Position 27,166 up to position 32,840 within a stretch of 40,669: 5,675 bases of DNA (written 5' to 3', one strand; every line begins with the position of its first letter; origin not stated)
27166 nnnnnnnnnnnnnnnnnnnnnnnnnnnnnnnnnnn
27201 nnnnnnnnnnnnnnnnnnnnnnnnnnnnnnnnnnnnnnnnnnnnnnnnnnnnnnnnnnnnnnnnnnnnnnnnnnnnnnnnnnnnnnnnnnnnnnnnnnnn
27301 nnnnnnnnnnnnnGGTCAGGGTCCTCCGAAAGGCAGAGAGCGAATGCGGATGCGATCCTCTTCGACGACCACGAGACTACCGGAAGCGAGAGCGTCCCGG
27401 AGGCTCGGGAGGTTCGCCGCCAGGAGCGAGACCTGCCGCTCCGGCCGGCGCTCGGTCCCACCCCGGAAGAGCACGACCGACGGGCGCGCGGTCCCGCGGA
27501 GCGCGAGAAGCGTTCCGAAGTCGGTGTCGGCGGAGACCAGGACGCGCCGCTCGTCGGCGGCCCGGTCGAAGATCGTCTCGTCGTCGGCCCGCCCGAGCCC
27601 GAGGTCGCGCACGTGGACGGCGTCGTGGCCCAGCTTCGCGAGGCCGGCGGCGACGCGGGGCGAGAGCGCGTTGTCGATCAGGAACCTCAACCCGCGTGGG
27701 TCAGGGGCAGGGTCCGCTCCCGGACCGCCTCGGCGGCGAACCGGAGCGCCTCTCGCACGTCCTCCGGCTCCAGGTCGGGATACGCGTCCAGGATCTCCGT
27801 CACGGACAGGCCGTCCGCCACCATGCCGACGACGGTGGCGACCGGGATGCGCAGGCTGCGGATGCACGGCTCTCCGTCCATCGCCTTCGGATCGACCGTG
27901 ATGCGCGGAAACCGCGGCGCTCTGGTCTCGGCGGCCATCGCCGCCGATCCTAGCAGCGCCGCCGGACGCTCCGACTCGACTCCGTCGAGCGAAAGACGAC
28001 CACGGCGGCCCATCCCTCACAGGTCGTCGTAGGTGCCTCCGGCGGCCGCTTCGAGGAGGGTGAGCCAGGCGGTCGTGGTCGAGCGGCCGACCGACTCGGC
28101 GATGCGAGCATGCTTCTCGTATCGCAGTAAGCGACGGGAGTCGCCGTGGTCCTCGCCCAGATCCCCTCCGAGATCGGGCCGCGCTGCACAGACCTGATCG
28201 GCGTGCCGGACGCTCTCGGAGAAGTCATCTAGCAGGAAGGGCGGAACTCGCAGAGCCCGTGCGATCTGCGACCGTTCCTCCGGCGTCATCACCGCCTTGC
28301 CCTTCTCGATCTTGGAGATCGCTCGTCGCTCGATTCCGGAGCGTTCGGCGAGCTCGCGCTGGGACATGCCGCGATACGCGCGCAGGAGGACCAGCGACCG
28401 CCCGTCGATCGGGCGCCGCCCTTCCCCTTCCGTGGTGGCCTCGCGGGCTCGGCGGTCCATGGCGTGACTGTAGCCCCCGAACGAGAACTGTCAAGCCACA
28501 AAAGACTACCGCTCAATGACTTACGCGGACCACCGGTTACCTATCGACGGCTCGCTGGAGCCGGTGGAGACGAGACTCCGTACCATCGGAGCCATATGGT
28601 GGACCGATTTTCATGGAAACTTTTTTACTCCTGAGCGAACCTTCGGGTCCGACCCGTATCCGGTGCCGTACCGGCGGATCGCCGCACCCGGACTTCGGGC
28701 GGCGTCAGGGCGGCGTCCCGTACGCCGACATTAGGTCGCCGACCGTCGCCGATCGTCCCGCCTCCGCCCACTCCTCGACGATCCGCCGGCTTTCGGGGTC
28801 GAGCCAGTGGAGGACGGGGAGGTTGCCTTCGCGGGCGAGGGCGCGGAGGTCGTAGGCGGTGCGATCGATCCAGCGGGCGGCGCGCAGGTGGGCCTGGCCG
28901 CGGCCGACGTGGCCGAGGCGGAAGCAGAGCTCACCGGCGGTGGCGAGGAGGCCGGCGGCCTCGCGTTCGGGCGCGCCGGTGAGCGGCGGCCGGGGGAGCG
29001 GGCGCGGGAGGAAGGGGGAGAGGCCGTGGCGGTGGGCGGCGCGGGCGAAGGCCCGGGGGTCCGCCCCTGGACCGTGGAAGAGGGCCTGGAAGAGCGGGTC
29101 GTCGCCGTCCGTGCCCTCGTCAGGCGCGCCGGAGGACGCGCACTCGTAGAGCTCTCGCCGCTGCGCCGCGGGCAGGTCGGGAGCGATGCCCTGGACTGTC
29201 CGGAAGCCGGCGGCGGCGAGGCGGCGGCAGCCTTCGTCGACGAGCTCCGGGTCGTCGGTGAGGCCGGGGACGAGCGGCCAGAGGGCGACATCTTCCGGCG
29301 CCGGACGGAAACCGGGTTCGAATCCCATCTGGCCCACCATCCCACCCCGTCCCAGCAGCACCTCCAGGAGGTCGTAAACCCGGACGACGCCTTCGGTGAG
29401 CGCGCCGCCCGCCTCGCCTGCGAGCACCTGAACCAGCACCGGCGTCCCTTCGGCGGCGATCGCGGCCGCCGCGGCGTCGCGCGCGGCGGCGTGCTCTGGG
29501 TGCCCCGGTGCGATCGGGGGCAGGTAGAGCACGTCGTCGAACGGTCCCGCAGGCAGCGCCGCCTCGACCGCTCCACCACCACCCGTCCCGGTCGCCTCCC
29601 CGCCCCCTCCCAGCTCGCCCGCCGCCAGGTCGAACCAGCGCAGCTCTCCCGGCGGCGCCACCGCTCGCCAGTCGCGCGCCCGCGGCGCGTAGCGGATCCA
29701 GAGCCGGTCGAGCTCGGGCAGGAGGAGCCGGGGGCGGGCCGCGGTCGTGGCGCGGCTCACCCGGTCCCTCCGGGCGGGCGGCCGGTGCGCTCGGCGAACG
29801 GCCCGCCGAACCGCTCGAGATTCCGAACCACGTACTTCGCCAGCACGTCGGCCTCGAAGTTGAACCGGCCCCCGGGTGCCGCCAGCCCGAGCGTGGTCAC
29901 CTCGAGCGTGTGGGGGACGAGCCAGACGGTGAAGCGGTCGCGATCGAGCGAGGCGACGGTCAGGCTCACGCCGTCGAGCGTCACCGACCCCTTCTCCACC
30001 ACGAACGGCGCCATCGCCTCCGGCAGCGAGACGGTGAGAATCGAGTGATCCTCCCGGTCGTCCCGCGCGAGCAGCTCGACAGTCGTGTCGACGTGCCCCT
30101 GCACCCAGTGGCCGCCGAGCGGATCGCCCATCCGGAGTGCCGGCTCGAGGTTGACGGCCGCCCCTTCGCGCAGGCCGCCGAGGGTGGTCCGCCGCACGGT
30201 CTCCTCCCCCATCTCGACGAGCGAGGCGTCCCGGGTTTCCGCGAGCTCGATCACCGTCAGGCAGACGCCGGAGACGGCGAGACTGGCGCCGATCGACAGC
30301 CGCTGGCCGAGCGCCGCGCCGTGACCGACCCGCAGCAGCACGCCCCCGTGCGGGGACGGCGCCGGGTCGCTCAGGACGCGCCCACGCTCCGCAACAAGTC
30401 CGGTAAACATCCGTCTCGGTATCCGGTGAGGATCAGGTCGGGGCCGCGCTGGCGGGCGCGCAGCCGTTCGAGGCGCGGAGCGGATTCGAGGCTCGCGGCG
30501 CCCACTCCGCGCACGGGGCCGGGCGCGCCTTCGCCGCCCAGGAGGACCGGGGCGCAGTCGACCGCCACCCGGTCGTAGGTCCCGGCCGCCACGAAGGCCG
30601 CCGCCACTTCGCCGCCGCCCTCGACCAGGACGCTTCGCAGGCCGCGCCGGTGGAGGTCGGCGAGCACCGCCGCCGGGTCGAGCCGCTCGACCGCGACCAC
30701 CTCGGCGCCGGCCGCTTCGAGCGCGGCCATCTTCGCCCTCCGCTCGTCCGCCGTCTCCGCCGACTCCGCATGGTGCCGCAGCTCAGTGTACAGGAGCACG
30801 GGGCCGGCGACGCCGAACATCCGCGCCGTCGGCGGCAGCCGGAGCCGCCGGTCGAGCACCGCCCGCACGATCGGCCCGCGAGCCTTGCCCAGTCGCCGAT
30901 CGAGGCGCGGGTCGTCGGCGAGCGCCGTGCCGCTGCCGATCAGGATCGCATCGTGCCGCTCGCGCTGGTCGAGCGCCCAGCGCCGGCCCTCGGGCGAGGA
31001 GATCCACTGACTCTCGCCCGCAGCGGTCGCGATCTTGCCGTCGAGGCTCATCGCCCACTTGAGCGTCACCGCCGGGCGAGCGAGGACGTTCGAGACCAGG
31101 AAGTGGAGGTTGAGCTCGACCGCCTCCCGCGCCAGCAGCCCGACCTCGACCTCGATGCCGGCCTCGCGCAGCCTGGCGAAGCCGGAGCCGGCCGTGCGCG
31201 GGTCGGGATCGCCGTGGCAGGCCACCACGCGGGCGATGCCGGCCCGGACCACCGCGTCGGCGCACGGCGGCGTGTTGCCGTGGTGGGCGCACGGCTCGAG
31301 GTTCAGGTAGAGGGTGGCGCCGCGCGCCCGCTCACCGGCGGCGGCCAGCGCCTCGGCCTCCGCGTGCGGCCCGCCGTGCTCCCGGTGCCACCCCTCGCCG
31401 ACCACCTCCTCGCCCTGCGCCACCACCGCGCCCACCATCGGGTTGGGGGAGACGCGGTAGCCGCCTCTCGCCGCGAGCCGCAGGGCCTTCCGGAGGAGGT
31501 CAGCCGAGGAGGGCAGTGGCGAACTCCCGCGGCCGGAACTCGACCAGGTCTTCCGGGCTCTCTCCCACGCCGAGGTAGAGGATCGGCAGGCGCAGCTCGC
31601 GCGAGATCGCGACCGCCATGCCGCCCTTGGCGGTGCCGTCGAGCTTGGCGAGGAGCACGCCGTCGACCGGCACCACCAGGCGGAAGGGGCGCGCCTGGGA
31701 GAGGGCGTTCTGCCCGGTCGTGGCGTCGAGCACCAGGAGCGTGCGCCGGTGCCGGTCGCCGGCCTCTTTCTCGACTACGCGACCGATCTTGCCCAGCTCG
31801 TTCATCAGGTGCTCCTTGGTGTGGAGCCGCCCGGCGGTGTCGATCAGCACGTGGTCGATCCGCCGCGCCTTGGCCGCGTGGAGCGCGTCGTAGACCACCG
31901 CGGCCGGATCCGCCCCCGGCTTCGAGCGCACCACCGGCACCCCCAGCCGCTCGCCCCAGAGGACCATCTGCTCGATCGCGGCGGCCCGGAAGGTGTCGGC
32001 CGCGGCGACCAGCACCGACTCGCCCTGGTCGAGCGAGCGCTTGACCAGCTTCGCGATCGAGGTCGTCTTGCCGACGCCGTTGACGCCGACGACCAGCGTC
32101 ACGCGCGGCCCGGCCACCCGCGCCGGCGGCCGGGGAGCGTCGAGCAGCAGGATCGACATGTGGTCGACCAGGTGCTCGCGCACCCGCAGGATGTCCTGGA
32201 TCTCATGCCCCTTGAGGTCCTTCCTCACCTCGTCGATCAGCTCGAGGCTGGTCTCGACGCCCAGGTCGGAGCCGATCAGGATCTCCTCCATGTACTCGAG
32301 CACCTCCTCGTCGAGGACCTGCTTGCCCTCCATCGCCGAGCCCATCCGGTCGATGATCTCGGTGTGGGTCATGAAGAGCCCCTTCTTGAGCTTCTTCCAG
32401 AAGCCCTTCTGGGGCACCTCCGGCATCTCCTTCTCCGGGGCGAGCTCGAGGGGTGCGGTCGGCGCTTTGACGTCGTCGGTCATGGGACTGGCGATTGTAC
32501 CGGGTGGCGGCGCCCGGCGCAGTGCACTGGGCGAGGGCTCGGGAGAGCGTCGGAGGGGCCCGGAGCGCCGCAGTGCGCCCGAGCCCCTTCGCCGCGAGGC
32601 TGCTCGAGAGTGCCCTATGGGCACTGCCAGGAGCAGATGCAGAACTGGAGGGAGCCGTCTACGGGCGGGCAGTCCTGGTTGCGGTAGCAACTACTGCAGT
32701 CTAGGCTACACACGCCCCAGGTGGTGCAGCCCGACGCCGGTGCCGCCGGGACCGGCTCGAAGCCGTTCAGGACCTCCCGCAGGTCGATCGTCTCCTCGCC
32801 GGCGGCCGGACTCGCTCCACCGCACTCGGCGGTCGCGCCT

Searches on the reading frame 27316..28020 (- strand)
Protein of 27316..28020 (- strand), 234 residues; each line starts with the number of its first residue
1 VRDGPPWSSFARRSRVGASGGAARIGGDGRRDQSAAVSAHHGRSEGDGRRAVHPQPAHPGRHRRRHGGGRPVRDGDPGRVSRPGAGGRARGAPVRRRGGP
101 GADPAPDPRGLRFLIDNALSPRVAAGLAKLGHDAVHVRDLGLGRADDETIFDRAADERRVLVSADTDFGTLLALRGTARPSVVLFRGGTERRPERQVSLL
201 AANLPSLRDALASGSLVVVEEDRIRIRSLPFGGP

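Call 53: search_protein_families(library=pfam, proteins=[window:27316-28020:-], max_evalue=0.001)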
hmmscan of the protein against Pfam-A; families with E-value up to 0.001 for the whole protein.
window:27316-28020:- (234 aa): 2 families
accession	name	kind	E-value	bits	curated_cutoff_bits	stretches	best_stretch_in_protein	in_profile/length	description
PF18480.7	DUF5615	-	5.6e-25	87.8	23.8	1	112-221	2-109/110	Domain of unknown function (DUF5615)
PF18478.7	PIN_10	-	2.1e-07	31.4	26.2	1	112-170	2-64/84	PIN like domain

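Call 70: search_protein_families(library=padloc, proteins=[window:27316-28020:-], max_evalue=0.001)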
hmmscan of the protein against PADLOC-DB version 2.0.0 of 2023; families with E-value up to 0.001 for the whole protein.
window:27316-28020:- (234 aa): 0 families

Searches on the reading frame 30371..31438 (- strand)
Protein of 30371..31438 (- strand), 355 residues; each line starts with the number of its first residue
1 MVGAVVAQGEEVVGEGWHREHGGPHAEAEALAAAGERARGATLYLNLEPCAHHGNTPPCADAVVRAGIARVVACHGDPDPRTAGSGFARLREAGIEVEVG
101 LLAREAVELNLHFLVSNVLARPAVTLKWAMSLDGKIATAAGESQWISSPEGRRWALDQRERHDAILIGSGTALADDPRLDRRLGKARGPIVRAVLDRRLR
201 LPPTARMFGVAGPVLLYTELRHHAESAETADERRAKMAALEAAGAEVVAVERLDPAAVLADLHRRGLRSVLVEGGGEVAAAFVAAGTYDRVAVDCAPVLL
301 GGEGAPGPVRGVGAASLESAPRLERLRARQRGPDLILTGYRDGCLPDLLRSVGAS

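Call 53: search_protein_families(library=pfam, proteins=[window:30371-31438:-], max_evalue=0.001)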
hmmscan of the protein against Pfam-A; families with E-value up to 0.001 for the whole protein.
window:30371-31438:- (355 aa): 3 families
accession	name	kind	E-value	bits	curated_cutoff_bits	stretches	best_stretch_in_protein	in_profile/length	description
PF01872.23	RibD_C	-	3.1e-46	158.1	24.1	1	122-337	1-197/197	RibD C-terminal domain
PF00383.29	dCMP_cyt_deam_1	-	7e-12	45.6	25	1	2-73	26-100/102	Cytidine and deoxycytidylate deaminase zinc-binding region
PF14437.12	MafB19-deam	-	1.3e-08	35.3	27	1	2-90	25-116/142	MafB19-like deaminase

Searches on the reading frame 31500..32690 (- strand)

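Call 53: search_protein_families(library=pfam, proteins=[window:31500-32690:-], max_evalue=0.001)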
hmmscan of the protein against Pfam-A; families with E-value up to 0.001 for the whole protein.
window:31500-32690:- (396 aa): 5 families
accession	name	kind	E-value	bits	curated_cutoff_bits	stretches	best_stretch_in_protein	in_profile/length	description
PF00448.28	SRP54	-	3e-70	236.3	22.7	1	195-396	1-196/196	SRP54-type protein, GTPase domain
PF02881.24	SRP54_N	-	2.6e-10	40.8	22.4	1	114-176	3-73/75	SRP54-type protein, helical bundle domain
PF13401.12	AAA_22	-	7.8e-05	23.4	27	1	195-305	5-110/130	AAA domain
PF13604.12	AAA_30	-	0.00015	22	27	1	195-240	18-63/191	AAA domain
PF13191.12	AAA_16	-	0.00018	22.5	32.6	1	185-322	15-139/167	AAA ATPase domain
